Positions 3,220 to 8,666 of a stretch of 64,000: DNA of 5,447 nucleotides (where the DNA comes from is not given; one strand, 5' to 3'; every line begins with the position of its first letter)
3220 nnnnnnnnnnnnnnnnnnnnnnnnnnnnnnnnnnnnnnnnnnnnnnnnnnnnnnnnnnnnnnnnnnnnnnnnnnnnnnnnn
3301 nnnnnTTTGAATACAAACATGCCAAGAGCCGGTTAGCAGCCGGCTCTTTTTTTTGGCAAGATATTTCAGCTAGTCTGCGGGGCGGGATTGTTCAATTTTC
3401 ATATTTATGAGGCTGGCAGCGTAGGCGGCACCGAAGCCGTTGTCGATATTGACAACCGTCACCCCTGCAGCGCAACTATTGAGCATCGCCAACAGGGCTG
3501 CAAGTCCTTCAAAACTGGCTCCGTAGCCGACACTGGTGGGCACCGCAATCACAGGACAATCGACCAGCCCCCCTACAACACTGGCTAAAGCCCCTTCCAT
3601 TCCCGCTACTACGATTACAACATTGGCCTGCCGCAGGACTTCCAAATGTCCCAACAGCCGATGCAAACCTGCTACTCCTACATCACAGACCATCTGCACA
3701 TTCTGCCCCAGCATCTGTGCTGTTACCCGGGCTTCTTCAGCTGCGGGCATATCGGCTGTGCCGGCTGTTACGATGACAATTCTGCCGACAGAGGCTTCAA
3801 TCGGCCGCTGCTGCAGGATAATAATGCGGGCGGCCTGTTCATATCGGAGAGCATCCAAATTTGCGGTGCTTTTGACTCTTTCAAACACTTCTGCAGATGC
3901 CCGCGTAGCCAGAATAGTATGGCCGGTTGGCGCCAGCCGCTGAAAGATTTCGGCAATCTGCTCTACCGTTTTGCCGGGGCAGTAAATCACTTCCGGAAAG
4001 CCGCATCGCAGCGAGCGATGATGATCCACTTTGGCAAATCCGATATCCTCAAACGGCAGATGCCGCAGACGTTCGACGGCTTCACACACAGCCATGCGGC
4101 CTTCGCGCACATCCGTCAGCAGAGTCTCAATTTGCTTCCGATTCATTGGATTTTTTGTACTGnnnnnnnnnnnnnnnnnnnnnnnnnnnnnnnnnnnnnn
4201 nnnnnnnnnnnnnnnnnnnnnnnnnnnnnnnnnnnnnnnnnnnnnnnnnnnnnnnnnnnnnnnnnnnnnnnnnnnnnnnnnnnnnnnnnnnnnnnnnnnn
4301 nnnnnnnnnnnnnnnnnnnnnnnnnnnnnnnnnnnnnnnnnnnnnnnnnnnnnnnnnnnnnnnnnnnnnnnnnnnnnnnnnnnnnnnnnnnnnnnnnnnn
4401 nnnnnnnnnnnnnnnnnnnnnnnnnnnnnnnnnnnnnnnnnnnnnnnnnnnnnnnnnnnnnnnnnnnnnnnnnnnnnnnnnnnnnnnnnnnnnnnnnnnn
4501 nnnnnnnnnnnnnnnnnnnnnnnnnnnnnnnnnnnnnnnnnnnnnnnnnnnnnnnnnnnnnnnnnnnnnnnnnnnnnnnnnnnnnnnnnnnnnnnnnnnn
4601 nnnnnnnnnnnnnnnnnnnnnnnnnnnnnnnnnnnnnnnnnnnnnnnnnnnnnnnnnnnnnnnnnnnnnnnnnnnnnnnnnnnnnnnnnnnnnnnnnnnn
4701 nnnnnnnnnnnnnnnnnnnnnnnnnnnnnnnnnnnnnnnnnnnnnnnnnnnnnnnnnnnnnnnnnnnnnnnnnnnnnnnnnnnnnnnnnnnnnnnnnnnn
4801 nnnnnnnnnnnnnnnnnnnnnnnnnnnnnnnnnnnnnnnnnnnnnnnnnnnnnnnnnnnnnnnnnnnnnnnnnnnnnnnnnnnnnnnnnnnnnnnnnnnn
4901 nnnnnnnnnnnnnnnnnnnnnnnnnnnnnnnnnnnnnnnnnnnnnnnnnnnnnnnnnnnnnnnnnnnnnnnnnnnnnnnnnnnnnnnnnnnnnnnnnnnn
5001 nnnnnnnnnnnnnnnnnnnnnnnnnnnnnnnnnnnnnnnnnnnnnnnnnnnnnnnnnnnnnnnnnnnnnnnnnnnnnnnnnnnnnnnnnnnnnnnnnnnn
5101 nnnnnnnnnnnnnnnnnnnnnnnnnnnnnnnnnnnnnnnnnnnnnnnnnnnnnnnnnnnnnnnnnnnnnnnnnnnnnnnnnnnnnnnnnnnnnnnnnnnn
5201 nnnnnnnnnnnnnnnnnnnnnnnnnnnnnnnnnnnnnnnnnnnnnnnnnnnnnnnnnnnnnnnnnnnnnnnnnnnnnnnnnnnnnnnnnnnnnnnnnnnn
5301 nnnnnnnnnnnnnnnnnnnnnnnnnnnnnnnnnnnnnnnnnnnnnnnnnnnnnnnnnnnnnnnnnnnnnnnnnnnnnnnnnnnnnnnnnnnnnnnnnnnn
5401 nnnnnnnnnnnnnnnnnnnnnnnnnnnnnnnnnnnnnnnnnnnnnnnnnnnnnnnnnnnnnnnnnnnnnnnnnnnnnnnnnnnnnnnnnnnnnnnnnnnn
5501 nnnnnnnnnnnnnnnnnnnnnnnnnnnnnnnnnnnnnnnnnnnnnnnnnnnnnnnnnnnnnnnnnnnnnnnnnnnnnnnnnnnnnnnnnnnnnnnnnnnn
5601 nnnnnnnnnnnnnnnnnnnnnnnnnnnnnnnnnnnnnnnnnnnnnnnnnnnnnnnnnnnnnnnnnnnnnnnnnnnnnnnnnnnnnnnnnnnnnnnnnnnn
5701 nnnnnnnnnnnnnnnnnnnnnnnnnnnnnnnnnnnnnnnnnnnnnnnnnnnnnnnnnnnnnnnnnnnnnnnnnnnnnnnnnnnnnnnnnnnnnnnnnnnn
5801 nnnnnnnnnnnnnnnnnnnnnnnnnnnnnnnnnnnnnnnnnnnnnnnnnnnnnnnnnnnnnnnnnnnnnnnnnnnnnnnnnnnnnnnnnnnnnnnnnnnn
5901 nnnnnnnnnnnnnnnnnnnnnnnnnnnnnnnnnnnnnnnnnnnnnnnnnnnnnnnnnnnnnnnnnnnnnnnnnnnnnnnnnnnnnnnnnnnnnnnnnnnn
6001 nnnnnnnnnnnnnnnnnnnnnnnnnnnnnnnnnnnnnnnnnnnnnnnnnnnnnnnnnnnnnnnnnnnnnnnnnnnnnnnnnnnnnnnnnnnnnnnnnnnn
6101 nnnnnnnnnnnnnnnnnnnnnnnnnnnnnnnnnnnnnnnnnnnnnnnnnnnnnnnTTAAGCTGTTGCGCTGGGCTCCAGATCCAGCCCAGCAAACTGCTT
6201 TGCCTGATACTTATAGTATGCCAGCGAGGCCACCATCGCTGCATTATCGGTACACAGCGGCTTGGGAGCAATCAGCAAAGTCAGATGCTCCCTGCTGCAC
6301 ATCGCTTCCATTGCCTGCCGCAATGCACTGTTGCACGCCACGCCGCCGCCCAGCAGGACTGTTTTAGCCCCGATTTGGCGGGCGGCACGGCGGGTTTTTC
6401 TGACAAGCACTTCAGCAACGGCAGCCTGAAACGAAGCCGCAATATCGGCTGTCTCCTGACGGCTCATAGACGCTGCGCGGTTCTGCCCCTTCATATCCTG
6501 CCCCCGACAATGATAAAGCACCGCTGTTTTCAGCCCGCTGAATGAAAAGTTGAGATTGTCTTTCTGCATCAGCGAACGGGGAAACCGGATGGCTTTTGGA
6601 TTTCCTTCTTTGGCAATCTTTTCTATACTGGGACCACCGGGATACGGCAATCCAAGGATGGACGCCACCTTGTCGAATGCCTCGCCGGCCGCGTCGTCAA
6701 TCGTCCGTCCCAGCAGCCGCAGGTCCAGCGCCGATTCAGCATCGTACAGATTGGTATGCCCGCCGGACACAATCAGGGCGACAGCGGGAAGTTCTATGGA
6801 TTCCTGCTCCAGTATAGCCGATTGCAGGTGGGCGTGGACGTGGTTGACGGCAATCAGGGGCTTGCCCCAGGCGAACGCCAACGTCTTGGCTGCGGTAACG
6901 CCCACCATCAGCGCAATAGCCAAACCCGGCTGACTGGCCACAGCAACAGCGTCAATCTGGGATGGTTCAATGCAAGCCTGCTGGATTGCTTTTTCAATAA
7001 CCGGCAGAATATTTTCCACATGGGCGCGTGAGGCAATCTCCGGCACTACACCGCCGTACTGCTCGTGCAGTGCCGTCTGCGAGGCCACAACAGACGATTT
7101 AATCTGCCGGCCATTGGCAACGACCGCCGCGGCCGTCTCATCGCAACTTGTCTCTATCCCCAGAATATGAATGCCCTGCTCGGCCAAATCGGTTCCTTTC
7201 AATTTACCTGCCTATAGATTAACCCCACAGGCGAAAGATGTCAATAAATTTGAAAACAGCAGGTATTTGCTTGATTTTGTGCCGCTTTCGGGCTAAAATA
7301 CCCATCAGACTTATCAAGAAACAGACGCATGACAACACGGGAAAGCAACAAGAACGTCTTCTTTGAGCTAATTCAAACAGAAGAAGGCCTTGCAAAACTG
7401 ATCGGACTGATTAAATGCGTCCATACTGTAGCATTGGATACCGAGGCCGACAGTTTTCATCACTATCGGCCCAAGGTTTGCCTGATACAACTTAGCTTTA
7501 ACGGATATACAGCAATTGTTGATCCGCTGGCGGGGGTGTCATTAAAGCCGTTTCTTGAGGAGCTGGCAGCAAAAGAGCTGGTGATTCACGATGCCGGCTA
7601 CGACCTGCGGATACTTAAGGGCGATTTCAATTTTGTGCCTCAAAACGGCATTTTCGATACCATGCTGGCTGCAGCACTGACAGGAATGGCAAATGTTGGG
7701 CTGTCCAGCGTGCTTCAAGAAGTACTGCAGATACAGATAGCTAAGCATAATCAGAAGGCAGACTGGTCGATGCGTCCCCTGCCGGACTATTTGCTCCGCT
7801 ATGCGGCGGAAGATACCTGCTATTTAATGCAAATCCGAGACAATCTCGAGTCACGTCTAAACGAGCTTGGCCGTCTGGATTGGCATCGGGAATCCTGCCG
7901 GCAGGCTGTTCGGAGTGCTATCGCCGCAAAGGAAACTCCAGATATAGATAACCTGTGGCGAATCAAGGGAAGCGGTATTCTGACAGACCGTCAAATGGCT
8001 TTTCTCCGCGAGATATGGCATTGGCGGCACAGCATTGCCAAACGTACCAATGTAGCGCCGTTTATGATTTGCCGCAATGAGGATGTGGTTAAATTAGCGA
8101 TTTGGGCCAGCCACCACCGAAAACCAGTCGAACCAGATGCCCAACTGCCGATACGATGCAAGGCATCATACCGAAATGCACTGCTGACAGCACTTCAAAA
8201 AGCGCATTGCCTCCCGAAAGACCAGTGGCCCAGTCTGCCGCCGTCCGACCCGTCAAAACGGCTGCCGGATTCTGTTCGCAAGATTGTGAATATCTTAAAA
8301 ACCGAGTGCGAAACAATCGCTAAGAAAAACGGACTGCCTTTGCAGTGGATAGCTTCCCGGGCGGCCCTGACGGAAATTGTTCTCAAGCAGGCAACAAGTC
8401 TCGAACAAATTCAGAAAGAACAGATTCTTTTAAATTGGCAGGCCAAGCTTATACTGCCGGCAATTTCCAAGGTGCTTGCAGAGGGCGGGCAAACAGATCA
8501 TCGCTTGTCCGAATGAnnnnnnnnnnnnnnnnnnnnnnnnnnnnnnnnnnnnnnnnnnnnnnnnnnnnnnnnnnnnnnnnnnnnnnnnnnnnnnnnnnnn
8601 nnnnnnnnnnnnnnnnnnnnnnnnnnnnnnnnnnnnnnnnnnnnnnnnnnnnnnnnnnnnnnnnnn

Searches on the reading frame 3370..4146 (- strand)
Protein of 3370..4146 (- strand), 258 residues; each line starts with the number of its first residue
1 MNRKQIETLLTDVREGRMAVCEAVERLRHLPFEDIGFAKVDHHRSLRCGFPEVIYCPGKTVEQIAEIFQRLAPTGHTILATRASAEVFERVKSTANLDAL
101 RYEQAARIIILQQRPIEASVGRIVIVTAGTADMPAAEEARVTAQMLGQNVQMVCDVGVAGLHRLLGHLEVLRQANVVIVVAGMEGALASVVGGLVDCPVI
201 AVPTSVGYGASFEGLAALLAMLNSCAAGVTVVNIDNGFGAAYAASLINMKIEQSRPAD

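Call 30: search_protein_families(library=pfam, proteins=[window:3370-4146:-], max_evalue=0.001)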
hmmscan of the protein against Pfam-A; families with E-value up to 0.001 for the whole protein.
window:3370-4146:- (258 aa): 1 family
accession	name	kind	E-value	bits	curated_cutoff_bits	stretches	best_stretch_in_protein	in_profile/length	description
PF00731.26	AIRC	-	1.2e-12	48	30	1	123-247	2-126/148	AIR carboxylase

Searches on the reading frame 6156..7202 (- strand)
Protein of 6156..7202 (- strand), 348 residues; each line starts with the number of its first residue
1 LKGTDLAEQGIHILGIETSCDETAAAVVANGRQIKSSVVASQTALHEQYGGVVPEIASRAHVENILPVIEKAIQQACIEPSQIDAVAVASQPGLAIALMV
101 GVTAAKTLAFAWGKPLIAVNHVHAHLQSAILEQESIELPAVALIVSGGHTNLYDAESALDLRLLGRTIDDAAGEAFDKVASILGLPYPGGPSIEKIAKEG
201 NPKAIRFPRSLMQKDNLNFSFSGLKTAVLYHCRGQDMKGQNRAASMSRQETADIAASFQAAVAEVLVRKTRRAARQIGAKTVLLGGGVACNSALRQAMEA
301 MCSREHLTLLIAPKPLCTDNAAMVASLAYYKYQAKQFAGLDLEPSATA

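Call 30: search_protein_families(library=pfam, proteins=[window:6156-7202:-], max_evalue=0.001)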
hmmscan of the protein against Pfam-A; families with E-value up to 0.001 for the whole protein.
window:6156-7202:- (348 aa): 3 families
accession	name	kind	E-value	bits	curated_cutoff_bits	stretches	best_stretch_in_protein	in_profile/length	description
PF00814.31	TsaD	-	3.9e-96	322.3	24.8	1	34-325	2-263/264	tRNA N6-adenosine threonylcarbamoyltransferase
PF22521.2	HypF_C_2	-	1e-10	42.3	27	1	173-319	97-234/241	Carbamoyltransferase, Kae1-like Domain, second subdomain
PF02543.21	Carbam_trans_N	-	8.3e-06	25.9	24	0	245-298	267-320/346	Carbamoyltransferase N-terminus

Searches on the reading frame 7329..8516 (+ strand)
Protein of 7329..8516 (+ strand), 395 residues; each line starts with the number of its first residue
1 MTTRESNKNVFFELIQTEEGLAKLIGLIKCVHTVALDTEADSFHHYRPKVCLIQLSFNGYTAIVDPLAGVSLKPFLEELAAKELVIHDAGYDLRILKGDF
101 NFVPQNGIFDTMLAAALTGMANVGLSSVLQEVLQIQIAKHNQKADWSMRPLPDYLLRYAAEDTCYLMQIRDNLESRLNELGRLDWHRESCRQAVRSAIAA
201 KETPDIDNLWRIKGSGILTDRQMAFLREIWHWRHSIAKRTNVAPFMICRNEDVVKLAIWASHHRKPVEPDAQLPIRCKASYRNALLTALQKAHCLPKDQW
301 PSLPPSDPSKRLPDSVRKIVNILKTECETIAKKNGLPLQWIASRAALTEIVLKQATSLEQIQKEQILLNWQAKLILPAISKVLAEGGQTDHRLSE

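Call 30: search_protein_families(library=pfam, proteins=[window:7329-8516:+], max_evalue=0.001)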
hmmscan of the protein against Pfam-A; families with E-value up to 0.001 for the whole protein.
window:7329-8516:+ (395 aa): 2 families
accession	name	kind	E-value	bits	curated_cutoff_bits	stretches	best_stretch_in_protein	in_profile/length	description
PF01612.26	DNA_pol_A_exo1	-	4.4e-34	118.2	23.6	1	13-177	2-172/173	3'-5' exonuclease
PF00570.28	HRDC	-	1.1e-10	41.7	23.8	1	222-257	1-36/68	HRDC domain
